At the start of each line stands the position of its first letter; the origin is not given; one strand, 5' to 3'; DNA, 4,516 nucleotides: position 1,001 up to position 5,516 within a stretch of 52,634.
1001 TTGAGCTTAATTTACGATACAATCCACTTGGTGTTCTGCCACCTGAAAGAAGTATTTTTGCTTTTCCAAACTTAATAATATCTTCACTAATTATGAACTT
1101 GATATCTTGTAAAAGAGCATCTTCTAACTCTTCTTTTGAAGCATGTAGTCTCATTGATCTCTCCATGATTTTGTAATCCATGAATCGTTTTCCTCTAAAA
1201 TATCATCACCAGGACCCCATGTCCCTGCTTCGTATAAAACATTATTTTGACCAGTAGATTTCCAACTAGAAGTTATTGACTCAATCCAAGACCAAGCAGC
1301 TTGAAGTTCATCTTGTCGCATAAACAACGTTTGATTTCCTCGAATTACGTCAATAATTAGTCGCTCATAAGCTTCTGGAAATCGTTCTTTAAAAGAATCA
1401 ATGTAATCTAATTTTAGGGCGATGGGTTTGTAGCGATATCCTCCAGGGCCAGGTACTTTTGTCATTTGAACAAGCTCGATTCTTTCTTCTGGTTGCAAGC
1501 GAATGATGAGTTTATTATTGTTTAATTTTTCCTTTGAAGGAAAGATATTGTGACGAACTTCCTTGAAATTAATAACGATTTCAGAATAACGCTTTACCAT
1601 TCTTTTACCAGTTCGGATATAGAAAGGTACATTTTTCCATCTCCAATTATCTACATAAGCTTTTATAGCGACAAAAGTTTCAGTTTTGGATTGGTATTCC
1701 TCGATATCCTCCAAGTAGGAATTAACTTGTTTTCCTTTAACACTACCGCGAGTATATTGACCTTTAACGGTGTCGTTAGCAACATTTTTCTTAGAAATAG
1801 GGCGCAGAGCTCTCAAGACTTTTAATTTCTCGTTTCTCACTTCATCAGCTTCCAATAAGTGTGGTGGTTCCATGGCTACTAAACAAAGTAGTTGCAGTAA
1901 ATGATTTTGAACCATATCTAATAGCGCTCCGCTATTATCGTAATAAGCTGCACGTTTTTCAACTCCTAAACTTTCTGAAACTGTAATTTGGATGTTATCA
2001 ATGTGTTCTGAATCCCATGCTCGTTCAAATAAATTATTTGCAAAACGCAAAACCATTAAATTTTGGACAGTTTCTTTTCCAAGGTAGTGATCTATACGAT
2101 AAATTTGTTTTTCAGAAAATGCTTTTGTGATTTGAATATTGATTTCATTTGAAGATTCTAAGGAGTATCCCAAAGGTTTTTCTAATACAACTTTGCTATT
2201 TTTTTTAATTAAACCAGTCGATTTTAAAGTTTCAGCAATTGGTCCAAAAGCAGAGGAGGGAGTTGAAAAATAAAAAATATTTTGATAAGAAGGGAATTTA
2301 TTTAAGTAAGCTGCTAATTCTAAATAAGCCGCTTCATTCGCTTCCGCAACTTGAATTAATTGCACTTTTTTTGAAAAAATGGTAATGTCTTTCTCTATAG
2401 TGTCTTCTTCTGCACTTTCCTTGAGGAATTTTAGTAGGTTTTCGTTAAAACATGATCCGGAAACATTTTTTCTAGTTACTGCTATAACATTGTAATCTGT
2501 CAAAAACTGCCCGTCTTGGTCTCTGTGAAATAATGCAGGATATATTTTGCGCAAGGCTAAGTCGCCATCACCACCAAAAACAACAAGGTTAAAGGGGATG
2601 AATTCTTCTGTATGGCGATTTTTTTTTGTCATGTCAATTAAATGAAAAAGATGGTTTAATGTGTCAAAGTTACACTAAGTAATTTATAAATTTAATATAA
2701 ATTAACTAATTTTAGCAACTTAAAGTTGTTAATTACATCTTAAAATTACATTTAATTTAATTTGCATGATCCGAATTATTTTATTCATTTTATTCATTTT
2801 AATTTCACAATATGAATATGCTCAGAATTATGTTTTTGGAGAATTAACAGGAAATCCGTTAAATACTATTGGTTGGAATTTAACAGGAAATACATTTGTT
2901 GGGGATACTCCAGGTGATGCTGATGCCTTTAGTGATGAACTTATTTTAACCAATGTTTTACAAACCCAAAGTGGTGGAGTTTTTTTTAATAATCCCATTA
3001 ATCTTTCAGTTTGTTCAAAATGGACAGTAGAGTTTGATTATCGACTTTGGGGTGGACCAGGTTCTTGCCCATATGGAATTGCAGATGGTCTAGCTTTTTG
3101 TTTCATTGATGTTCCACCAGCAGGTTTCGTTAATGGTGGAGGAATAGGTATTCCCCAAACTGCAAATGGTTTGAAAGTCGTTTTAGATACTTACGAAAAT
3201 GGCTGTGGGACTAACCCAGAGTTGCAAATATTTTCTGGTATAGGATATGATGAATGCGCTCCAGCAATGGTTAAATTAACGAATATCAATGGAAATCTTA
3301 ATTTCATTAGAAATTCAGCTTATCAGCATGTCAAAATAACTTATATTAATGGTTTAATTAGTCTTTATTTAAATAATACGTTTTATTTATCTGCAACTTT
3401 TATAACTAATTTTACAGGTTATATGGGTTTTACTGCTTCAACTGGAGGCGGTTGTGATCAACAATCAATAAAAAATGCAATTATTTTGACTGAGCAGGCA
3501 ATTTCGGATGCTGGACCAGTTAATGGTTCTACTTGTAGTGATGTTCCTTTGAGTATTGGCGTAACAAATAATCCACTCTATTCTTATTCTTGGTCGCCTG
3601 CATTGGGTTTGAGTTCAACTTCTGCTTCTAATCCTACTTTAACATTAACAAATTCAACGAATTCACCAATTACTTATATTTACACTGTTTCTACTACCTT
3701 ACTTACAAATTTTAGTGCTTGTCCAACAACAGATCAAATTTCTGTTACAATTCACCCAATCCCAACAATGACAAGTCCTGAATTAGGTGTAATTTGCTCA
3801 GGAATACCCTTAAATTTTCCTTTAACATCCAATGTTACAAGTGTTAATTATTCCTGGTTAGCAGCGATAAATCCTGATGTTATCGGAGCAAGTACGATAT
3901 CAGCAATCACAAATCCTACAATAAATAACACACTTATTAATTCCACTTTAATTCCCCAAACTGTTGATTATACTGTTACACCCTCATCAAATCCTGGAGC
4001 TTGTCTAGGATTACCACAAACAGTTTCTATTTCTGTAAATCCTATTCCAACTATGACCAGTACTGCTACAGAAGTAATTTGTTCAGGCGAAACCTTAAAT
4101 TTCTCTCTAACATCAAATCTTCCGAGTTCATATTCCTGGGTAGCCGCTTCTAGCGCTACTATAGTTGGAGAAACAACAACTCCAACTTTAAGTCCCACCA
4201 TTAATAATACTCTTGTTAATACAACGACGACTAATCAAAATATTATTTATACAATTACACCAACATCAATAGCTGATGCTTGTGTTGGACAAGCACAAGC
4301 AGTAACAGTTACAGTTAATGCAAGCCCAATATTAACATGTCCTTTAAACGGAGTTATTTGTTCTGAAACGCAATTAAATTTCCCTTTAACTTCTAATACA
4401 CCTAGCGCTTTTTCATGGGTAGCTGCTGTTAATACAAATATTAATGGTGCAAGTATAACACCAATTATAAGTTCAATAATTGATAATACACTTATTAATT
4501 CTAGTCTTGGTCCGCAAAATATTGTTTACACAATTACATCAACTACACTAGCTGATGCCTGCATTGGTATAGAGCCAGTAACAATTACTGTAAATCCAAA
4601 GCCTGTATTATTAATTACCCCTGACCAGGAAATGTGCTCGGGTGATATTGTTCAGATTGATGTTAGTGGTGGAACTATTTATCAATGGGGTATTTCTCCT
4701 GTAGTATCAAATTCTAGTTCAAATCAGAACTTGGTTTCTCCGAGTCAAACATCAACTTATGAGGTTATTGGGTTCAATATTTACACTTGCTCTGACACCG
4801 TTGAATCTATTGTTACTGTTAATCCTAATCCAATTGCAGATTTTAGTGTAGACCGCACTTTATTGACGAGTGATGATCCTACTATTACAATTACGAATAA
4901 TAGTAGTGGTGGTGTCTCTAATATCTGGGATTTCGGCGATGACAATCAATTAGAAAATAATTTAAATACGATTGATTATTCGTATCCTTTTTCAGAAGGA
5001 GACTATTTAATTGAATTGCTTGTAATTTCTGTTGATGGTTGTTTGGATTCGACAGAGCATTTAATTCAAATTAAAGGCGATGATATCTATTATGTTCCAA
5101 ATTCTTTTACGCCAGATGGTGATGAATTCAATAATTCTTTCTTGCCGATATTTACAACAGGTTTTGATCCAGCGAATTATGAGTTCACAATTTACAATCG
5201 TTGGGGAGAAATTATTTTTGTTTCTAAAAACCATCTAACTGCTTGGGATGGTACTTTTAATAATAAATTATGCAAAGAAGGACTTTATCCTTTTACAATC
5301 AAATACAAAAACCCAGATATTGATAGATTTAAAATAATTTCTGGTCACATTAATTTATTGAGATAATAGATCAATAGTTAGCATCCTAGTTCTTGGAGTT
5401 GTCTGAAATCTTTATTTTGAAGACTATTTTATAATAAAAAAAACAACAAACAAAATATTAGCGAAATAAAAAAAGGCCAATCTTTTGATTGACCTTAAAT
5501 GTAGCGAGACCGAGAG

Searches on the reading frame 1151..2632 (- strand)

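Call 42: search_protein_families(library=pfam, proteins=[window:1151-2632:-], max_evalue=0.00001)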
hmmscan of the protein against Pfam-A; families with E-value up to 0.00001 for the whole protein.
window:1151-2632:- (493 aa): 2 families
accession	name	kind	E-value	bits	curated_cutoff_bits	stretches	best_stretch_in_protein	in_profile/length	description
PF02781.21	G6PD_C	-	7.1e-115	383.5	27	1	193-475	1-282/296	Glucose-6-phosphate dehydrogenase, C-terminal domain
PF00479.28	G6PD_N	-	1.6e-48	166.3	22.1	1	17-191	1-183/183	Glucose-6-phosphate dehydrogenase, NAD binding domain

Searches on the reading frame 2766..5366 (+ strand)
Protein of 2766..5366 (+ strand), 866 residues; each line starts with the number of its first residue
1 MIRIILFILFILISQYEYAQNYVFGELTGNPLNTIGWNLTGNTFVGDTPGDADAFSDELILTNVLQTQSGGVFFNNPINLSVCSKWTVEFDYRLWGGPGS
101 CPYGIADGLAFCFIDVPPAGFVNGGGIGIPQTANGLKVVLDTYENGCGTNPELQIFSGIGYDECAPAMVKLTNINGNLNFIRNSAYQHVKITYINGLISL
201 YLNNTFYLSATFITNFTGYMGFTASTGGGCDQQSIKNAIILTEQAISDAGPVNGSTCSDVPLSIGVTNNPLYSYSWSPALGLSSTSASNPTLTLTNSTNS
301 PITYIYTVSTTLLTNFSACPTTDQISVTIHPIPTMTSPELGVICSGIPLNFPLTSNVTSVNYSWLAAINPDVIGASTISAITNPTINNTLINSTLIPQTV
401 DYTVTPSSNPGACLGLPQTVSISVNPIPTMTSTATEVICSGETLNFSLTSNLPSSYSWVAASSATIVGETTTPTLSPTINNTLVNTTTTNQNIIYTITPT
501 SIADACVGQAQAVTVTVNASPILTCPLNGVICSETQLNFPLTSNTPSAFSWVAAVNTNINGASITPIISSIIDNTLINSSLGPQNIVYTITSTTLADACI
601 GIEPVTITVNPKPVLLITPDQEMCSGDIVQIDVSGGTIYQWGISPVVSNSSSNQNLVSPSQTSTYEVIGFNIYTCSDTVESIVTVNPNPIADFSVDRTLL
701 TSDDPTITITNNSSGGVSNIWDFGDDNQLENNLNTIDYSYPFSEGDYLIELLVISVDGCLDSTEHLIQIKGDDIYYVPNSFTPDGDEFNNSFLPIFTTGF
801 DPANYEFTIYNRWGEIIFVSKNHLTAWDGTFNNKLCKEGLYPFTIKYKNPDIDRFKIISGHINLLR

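Call 42: search_protein_families(library=pfam, proteins=[window:2766-5366:+], max_evalue=0.00001)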
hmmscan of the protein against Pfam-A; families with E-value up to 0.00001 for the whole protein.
window:2766-5366:+ (866 aa): 5 families
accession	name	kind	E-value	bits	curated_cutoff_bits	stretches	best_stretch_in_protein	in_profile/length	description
PF19406.5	PKD_5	-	9.4e-44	147.7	25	3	437-521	2-88/88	PKD-like domain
PF18483.9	Lectin_L-type_dom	-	1.3e-12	48.5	78.3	1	52-237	16-213/215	Legume lectin beta-barrel domain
PF13585.12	CHU_C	-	2.3e-12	47.3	27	1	777-850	3-75/86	CHU_C Type IX secretion signal domain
PF03388.20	Lectin_leg-like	-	2.9e-08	33.8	24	1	48-237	26-222/230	Legume-like lectin family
PF18911.6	PKD_4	-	6.2e-08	33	27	0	686-764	1-79/85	PKD domain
